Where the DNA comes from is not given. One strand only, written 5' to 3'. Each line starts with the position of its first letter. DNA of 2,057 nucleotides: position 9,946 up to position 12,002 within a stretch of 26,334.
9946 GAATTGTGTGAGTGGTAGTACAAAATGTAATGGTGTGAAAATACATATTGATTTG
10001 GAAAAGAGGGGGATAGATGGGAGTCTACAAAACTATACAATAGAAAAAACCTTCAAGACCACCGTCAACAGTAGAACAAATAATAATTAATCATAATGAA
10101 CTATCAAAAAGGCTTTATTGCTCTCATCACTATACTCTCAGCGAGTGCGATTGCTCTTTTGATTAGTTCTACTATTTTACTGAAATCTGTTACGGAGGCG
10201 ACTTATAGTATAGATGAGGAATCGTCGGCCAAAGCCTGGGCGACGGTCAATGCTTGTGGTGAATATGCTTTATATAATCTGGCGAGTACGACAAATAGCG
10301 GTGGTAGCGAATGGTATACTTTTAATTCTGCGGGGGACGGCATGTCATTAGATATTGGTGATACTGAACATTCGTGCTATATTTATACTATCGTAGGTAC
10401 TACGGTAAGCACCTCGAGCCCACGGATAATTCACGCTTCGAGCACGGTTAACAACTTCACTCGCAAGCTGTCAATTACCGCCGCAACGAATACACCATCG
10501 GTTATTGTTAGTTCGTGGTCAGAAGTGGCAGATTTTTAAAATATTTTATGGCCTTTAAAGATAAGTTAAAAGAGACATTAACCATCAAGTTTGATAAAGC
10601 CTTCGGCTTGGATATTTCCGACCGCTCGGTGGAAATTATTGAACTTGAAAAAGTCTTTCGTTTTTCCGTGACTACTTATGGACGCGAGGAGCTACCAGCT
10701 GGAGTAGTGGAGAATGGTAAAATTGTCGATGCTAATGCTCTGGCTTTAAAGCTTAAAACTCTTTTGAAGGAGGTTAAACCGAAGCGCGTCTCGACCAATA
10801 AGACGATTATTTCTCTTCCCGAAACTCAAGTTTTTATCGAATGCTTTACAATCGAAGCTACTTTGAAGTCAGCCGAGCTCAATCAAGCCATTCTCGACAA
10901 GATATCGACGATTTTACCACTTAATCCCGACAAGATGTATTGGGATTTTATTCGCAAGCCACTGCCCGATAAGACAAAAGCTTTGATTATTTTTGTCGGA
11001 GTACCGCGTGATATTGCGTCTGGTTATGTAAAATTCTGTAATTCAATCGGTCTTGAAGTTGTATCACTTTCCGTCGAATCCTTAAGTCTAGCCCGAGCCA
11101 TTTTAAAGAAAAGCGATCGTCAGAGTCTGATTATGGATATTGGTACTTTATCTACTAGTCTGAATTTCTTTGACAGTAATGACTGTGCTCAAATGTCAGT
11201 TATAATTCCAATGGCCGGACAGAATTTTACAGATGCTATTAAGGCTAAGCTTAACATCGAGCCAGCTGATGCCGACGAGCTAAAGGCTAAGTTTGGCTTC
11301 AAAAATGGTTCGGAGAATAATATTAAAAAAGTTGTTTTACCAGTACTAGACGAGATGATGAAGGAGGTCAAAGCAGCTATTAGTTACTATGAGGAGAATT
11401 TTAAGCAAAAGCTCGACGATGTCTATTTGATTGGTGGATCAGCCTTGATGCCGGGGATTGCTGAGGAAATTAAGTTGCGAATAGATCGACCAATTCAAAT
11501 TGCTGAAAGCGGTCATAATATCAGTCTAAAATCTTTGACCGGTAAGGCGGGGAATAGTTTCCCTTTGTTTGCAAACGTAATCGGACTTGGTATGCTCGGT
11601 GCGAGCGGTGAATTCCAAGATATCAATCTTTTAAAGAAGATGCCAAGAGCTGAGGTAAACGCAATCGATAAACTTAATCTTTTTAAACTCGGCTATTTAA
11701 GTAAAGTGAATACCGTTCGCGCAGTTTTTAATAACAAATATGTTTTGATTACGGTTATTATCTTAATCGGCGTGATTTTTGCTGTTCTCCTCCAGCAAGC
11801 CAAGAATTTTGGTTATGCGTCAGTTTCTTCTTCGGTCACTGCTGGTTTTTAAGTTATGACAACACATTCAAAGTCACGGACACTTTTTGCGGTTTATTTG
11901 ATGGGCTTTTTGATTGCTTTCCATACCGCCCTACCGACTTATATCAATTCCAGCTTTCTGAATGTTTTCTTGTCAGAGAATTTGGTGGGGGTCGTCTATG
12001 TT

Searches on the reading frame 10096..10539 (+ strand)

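Call 6: search_protein_families(library=pfam, proteins=[window:10096-10539:+], max_evalue=0.1)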
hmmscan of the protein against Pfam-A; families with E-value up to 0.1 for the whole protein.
window:10096-10539:+ (147 aa): 1 family
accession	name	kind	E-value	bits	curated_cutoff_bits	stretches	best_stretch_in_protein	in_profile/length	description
PF12671.13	Amidase_6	-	0.014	16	23.2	1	42-134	62-158/163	Putative amidase domain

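Call 7: search_protein_families(library=ncbifam, proteins=[window:10096-10539:+], max_evalue=0.1)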
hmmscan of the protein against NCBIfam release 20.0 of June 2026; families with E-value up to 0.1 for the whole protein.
window:10096-10539:+ (147 aa): 0 families

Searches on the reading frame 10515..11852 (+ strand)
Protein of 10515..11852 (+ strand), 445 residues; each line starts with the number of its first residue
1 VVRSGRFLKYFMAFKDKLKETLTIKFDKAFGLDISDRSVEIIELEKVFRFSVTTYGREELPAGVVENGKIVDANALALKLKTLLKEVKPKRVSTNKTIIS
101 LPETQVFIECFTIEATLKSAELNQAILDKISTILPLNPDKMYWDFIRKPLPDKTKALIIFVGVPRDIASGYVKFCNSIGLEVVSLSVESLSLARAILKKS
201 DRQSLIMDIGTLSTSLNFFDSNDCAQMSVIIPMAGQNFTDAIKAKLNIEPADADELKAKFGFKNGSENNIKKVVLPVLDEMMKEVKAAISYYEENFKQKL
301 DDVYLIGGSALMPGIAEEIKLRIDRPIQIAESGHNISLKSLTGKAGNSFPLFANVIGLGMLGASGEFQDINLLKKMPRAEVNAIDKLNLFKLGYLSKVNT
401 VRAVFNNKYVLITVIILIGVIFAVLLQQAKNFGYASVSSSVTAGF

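Call 6: search_protein_families(library=pfam, proteins=[window:10515-11852:+], max_evalue=0.1)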
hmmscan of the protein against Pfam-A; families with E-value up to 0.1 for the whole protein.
window:10515-11852:+ (445 aa): 4 families
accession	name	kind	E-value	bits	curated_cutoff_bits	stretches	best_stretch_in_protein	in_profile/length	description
PF11104.14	PilM_2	-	6.8e-27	94.7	27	1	31-340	1-315/340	Type IV pilus assembly protein PilM;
PF14450.12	FtsA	-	1.9e-08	35.1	31.8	1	206-338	2-114/127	Cell division protein FtsA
PF06723.19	MreB_Mbl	-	0.00017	20.9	27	0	267-335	239-309/327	MreB/Mbl protein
PF00012.26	HSP70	-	0.033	12.9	20.6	1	266-323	294-350/599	Hsp70 protein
